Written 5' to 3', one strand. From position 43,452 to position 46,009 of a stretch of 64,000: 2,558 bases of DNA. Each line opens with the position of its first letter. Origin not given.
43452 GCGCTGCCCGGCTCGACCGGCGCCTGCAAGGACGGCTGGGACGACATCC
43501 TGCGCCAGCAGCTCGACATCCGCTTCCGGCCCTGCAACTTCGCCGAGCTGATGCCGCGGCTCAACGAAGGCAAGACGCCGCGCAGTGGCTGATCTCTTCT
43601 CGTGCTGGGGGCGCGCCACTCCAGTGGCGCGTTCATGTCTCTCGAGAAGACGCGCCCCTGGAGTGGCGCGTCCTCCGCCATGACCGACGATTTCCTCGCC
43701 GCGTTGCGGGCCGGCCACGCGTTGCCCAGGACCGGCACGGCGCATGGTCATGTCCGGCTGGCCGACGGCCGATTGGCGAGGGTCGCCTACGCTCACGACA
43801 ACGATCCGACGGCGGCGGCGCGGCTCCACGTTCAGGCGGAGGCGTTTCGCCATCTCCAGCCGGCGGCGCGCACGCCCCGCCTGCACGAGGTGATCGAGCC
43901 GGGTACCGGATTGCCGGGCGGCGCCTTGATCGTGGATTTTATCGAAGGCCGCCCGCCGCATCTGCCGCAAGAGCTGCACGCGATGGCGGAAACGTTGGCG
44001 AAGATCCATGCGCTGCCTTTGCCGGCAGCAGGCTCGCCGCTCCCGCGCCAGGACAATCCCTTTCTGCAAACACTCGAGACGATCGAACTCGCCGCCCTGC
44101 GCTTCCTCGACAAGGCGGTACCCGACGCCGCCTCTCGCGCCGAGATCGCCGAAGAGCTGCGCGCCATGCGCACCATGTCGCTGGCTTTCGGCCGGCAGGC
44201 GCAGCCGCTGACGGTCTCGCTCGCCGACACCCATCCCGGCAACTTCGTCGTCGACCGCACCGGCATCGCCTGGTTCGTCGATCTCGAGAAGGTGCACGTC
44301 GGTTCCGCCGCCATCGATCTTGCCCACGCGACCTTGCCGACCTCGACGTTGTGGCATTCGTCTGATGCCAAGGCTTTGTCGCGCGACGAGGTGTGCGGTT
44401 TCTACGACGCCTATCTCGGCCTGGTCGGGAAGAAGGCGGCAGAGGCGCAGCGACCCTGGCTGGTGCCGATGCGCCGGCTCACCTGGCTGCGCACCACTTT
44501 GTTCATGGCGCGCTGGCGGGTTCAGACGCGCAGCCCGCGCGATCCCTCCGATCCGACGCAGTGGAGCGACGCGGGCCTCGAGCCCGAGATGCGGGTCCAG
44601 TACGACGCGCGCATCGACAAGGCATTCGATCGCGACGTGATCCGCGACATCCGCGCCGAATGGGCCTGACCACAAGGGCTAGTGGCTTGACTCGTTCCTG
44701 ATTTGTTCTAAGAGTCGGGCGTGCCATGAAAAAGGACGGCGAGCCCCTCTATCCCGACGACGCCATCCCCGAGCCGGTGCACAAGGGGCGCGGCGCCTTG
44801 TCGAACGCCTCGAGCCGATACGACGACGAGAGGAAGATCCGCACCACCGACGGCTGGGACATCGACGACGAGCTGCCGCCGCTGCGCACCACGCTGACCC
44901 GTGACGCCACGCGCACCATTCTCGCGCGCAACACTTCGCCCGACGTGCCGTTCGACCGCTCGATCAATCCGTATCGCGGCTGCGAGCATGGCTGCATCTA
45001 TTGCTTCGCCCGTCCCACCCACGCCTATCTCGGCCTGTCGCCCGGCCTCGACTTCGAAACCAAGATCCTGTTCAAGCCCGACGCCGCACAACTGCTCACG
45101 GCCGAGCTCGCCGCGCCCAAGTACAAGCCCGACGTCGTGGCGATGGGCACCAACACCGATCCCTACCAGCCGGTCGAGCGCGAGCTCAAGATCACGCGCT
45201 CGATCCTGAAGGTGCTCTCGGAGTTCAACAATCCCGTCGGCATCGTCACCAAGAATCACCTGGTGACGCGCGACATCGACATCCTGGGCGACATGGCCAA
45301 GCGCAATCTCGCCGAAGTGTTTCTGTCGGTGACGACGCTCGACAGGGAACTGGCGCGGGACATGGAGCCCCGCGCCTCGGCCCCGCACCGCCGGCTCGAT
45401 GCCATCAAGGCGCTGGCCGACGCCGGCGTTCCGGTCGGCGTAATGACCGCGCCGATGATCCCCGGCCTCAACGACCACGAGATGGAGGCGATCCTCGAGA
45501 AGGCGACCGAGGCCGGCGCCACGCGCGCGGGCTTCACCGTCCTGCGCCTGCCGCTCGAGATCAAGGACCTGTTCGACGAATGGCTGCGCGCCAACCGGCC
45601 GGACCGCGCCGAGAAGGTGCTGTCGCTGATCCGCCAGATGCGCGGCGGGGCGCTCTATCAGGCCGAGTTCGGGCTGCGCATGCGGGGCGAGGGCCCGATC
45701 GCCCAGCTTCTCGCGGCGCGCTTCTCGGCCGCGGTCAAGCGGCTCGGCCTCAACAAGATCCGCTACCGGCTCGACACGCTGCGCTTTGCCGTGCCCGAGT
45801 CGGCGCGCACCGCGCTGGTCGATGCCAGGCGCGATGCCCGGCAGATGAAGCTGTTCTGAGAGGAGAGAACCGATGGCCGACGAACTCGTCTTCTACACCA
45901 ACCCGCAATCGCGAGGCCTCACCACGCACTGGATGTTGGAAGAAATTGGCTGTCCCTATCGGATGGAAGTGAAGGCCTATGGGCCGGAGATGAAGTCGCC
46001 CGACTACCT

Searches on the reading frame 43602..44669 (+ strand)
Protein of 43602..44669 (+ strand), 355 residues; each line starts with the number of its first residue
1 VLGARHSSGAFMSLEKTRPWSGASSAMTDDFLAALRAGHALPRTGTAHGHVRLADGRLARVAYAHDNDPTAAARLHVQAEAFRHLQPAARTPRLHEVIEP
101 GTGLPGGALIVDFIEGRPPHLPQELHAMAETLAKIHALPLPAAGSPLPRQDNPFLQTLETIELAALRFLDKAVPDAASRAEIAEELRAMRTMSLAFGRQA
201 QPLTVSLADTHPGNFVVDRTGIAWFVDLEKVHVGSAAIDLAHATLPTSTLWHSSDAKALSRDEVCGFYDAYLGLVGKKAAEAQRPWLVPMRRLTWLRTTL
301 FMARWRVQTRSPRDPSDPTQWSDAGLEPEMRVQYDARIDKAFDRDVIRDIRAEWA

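Call 67: search_protein_families(library=pfam, proteins=[window:43602-44669:+], max_evalue=0.001)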
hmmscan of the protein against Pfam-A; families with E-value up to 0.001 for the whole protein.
window:43602-44669:+ (355 aa): 1 family
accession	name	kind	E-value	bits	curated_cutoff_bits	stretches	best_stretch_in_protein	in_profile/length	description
PF01636.29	APH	-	2.2e-15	57.5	23.2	1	69-244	30-210/239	Phosphotransferase enzyme family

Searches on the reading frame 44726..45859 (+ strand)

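Call 67: search_protein_families(library=pfam, proteins=[window:44726-45859:+], max_evalue=0.001)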
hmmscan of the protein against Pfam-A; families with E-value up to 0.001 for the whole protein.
window:44726-45859:+ (377 aa): 1 family
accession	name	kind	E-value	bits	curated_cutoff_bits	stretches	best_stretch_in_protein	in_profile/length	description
PF04055.27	Radical_SAM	-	4.7e-20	72.8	29.5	1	80-259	1-165/166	Radical SAM superfamily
